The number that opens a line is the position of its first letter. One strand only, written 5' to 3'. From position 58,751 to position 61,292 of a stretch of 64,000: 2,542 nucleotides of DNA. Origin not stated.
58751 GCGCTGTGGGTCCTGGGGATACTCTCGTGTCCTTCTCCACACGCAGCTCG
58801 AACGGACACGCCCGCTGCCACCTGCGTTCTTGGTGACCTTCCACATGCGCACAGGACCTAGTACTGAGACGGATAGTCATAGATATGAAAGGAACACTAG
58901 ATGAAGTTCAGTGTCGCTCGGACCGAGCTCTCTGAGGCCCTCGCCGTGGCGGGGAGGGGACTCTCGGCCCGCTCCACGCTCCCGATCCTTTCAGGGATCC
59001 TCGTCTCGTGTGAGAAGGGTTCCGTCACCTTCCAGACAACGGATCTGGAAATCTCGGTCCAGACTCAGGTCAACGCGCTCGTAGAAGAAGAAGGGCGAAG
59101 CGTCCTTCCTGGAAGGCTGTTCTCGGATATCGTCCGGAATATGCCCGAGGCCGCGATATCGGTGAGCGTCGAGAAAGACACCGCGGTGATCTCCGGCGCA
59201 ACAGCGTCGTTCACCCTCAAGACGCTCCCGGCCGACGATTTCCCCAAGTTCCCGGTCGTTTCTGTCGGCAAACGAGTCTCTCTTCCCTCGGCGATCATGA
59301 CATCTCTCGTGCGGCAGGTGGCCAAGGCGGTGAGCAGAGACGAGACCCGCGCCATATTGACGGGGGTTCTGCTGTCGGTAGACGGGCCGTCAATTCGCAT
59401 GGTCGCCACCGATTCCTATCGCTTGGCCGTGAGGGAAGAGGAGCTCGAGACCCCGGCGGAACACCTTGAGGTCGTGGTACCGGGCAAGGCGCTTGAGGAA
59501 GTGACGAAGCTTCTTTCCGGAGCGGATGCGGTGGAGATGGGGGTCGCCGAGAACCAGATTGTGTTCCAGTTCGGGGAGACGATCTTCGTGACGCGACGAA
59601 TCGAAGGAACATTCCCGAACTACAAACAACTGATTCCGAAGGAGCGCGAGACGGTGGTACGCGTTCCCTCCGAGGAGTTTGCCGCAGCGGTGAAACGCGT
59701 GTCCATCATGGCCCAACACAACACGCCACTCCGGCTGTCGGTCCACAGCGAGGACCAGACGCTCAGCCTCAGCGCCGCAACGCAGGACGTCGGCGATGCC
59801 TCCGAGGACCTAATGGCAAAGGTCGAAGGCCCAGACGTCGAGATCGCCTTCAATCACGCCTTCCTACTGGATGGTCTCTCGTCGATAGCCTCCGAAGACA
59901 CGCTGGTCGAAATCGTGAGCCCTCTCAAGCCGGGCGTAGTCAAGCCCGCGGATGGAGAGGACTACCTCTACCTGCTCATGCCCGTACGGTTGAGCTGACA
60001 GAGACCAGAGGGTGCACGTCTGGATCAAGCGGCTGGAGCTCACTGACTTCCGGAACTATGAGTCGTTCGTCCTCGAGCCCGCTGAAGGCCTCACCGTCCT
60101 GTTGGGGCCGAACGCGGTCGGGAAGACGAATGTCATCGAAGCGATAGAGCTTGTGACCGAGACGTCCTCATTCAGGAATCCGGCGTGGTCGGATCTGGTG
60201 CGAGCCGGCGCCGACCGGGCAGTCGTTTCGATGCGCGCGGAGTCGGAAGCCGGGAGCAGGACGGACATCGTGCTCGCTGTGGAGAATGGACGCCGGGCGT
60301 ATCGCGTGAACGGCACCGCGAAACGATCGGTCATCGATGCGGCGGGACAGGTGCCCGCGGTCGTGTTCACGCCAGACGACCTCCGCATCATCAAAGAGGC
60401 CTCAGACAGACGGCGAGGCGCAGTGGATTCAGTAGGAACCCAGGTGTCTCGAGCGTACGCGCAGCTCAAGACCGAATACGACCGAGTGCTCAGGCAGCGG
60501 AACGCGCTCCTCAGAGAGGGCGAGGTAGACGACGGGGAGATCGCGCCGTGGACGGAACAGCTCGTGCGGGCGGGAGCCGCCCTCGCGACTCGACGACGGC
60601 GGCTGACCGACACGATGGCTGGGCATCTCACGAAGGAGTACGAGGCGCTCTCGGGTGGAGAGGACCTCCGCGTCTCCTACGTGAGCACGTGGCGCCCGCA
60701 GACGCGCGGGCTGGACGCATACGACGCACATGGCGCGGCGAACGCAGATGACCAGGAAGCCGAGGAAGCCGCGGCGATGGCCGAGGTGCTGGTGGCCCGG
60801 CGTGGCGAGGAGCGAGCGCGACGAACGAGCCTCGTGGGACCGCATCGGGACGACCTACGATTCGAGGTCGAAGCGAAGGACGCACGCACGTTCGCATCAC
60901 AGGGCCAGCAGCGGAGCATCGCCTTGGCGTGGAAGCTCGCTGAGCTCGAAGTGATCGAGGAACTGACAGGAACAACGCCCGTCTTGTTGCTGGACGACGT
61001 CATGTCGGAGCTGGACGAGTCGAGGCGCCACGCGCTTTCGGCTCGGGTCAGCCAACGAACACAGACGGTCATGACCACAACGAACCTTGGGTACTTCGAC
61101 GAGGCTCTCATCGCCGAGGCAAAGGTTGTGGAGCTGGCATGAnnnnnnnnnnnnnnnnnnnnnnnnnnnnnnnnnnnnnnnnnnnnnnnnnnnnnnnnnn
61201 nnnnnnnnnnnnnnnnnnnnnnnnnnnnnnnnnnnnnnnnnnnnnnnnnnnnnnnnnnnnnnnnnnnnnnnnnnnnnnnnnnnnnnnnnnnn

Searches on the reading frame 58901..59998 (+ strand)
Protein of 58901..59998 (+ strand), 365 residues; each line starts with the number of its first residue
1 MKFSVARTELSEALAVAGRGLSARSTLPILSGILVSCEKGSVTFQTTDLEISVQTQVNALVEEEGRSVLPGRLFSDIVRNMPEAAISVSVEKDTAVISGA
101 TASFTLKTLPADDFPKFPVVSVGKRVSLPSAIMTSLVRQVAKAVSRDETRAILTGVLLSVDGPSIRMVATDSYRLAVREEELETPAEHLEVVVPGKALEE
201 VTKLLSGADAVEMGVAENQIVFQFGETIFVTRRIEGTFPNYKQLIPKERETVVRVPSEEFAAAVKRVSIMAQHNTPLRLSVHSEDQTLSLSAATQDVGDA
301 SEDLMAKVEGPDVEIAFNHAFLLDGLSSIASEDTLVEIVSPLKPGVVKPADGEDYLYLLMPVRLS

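Call 85: search_protein_families(library=pfam, proteins=[window:58901-59998:+], max_evalue=0.0001)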
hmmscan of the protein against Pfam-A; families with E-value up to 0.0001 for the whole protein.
window:58901-59998:+ (365 aa): 3 families
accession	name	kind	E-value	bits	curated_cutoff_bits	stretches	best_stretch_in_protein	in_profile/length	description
PF00712.24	DNA_pol3_beta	-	2.1e-40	138.1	24.4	2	1-117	1-119/120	DNA polymerase III beta subunit, N-terminal domain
PF02767.21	DNA_pol3_beta_2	-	1.1e-33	116.4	27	1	128-240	2-116/116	DNA polymerase III beta subunit, central domain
PF02768.20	DNA_pol3_beta_3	-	1.3e-25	90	27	1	242-363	1-121/121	DNA polymerase III beta subunit, C-terminal domain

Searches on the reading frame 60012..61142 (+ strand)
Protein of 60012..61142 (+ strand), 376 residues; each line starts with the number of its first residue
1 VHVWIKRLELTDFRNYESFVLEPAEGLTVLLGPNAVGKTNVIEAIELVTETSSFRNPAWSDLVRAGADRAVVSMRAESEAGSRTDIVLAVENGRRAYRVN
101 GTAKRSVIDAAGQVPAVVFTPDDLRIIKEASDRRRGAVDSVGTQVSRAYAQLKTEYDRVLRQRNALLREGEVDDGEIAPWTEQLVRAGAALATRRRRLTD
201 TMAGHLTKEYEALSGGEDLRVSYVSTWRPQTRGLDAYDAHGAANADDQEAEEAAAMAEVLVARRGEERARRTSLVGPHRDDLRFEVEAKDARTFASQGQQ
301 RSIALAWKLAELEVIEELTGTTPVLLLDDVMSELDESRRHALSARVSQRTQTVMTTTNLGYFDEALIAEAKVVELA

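Call 85: search_protein_families(library=pfam, proteins=[window:60012-61142:+], max_evalue=0.0001)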
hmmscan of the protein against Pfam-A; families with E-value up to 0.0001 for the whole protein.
window:60012-61142:+ (376 aa): 4 families
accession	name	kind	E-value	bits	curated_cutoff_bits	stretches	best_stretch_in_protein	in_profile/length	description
PF02463.25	SMC_N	-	4e-19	69.4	40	1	5-364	2-204/220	RecF/RecN/SMC N terminal domain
PF13175.12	AAA_15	-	1.3e-07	32.1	32.1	1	5-64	3-55/374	AAA ATPase domain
PF13476.12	AAA_23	-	3.8e-07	31.4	27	1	7-51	1-45/201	AAA domain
PF13304.12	AAA_21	-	1.2e-06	29.3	27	1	27-50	1-24/304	AAA domain, putative AbiEii toxin, Type IV TA system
